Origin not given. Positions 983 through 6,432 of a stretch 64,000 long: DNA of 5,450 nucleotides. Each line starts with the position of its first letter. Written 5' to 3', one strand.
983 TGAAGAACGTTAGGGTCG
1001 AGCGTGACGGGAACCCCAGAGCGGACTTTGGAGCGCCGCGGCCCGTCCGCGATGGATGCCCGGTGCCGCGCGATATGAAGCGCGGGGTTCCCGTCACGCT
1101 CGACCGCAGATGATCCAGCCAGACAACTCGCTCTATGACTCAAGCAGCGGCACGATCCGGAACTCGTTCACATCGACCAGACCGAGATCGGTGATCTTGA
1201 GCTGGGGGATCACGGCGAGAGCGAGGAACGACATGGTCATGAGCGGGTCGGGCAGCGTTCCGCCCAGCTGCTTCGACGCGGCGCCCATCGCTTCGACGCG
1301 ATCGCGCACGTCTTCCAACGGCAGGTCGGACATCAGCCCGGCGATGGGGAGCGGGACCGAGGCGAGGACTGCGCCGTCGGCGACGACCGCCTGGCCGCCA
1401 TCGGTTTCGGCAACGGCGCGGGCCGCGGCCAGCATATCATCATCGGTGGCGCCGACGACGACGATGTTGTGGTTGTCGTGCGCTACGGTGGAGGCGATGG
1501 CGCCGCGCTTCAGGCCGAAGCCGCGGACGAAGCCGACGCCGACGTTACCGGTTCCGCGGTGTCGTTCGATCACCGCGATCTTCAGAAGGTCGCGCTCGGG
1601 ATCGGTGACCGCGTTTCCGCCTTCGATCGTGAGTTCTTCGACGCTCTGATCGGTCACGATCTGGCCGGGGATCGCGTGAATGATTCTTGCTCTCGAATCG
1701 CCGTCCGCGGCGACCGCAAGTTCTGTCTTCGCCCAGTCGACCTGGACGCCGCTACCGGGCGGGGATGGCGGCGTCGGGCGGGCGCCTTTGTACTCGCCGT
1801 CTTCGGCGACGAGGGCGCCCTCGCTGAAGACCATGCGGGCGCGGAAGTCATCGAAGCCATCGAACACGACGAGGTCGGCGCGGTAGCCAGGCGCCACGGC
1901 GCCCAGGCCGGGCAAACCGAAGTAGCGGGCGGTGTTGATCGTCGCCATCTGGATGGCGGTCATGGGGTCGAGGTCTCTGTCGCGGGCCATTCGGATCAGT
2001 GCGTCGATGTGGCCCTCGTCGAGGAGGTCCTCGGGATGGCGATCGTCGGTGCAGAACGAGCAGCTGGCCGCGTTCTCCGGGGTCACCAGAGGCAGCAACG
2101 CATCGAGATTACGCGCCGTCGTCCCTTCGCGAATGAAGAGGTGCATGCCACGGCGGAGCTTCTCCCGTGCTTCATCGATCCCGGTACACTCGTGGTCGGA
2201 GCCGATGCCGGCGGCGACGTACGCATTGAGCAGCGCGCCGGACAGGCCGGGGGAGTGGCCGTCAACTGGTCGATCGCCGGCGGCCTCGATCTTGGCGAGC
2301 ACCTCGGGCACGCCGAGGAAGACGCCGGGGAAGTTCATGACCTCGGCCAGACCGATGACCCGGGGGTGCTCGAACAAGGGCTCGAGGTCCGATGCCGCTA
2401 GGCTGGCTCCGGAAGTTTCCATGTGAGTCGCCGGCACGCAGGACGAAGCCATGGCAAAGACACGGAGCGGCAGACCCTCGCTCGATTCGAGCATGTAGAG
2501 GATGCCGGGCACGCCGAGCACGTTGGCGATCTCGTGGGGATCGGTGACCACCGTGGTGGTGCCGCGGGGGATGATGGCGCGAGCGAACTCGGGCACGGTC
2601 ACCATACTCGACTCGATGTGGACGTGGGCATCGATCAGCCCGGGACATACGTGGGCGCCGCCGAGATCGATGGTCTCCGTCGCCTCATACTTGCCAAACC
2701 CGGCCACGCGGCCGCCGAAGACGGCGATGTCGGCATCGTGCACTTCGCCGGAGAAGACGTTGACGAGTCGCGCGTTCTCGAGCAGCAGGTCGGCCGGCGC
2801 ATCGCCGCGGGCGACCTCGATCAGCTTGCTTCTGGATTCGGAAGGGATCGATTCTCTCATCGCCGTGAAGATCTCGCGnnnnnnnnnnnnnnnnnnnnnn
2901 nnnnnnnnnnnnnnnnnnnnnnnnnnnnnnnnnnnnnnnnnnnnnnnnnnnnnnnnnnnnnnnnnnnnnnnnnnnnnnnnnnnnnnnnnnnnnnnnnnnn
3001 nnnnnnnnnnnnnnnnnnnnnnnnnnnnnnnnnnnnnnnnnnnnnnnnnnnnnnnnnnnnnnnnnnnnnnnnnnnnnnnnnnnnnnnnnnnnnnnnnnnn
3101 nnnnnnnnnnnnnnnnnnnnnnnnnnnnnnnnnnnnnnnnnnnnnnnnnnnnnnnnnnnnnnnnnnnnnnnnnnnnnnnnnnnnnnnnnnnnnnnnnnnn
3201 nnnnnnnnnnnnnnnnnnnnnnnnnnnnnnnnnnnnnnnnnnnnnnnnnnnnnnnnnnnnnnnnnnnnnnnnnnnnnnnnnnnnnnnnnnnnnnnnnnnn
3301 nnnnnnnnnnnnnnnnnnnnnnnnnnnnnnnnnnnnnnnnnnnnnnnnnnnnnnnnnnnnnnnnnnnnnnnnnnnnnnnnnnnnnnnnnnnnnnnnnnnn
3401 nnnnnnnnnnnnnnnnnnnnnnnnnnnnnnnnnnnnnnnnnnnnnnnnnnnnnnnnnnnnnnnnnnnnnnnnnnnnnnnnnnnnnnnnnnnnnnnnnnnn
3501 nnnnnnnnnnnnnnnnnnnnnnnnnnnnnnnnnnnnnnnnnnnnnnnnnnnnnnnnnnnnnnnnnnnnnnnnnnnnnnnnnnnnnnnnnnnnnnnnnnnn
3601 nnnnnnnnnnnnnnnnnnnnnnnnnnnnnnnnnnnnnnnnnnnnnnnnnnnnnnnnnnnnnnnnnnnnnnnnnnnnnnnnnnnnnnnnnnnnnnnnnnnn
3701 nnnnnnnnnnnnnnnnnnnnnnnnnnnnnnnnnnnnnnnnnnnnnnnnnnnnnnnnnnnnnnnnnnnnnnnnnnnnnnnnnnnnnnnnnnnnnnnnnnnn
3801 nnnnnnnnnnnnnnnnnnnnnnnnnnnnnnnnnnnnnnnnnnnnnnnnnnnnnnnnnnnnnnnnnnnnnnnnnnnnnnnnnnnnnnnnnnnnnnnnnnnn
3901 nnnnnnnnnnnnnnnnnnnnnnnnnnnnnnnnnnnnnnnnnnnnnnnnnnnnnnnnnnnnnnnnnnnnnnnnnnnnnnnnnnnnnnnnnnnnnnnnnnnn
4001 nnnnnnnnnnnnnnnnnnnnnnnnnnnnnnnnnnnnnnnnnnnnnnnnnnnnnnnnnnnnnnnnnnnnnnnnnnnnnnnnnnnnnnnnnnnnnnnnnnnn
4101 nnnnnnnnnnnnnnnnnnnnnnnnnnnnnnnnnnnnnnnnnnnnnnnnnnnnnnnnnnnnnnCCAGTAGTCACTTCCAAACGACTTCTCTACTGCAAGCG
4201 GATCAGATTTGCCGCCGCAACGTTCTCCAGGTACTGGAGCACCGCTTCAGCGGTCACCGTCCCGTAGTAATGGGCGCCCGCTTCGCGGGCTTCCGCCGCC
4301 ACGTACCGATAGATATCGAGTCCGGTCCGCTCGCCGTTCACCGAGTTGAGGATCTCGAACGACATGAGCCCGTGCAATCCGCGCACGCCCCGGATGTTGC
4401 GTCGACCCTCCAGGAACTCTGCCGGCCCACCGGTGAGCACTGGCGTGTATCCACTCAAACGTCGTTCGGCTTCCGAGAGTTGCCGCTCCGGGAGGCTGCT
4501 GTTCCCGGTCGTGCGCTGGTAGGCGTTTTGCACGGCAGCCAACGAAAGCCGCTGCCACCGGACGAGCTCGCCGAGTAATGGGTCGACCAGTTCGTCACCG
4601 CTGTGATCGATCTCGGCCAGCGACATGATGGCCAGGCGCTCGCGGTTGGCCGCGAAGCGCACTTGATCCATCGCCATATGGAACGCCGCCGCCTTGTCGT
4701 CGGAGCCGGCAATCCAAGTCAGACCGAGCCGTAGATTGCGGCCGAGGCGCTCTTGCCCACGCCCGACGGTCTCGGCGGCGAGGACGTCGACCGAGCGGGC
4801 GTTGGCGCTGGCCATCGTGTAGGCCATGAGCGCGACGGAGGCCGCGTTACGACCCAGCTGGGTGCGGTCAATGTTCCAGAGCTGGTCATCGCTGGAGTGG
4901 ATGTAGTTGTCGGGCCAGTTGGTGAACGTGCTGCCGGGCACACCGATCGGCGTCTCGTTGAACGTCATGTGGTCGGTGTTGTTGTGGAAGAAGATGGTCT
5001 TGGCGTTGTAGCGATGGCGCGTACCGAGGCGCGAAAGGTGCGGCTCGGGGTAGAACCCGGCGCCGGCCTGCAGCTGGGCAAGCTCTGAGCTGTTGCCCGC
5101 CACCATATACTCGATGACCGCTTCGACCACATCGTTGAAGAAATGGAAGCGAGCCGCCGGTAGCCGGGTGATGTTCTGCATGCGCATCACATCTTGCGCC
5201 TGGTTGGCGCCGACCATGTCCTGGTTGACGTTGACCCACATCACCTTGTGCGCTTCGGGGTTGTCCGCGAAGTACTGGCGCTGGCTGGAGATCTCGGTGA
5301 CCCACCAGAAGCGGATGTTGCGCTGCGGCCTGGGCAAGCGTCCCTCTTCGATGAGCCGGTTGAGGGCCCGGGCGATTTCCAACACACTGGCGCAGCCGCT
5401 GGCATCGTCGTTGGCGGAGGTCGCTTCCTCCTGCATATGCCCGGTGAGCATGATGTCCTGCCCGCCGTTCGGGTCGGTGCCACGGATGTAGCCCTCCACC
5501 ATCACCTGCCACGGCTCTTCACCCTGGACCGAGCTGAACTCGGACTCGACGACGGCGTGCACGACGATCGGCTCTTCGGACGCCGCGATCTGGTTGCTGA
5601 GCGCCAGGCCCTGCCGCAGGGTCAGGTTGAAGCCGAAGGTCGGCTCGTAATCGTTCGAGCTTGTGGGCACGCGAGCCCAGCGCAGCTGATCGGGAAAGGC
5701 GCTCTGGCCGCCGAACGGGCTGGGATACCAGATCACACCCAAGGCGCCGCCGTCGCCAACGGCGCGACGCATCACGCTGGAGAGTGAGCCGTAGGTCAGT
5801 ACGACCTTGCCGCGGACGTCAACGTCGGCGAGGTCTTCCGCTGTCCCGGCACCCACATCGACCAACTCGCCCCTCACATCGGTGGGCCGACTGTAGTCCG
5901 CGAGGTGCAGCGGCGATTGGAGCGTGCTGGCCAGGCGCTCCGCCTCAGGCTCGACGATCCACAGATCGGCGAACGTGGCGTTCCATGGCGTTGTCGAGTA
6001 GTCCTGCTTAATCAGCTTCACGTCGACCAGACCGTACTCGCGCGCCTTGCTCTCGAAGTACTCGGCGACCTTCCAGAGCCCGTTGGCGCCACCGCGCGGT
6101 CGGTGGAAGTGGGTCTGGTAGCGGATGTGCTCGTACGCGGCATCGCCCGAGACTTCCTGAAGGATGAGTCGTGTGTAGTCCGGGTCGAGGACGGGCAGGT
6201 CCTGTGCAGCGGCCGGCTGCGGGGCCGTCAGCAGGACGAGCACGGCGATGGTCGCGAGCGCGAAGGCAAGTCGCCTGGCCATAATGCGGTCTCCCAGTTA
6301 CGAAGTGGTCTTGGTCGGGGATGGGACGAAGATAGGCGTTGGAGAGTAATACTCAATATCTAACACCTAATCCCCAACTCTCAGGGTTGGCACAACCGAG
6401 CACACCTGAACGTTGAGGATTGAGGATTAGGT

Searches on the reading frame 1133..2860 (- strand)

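Call 51: search_protein_families(library=pfam, proteins=[window:1133-2860:-], max_evalue=0.00001)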
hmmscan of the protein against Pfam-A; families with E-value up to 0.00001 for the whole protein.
window:1133-2860:- (575 aa): 3 families
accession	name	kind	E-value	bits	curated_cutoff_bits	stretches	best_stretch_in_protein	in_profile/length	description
PF13382.11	Adenine_deam_C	-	2.4e-69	232.5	27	1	400-567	1-168/169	Adenine deaminase C-terminal domain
PF01979.26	Amidohydro_1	-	3.9e-37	128.7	25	1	71-346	2-340/345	Amidohydrolase family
PF07969.17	Amidohydro_3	-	1.3e-13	51.7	29.7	1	292-339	402-449/472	Amidohydrolase family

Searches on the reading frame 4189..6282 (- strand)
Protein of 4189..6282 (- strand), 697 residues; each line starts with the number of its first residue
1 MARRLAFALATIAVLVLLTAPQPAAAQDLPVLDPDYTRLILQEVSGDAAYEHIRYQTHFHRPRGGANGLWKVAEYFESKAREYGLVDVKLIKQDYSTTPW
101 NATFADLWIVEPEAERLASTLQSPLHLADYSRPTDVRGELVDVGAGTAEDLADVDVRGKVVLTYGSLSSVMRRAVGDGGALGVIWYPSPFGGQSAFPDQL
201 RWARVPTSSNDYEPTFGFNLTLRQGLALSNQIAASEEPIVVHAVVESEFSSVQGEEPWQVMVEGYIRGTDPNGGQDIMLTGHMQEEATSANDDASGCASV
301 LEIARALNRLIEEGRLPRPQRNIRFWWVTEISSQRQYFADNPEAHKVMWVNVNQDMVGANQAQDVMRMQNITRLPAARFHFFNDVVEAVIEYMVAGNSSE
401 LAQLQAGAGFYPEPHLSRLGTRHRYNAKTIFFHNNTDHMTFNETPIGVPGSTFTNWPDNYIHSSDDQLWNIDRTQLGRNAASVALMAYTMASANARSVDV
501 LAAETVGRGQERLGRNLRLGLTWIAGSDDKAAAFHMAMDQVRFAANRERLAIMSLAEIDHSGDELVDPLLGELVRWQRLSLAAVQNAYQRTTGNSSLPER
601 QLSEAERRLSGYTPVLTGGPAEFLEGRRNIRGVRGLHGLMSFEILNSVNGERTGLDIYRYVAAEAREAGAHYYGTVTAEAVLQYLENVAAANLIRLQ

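Call 51: search_protein_families(library=pfam, proteins=[window:4189-6282:-], max_evalue=0.00001)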
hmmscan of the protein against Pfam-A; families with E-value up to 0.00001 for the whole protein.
window:4189-6282:- (697 aa): 1 family
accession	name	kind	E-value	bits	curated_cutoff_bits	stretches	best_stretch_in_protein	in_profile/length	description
PF04389.22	Peptidase_M28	-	4.6e-15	56.3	21.3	1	274-484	12-190/193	Peptidase family M28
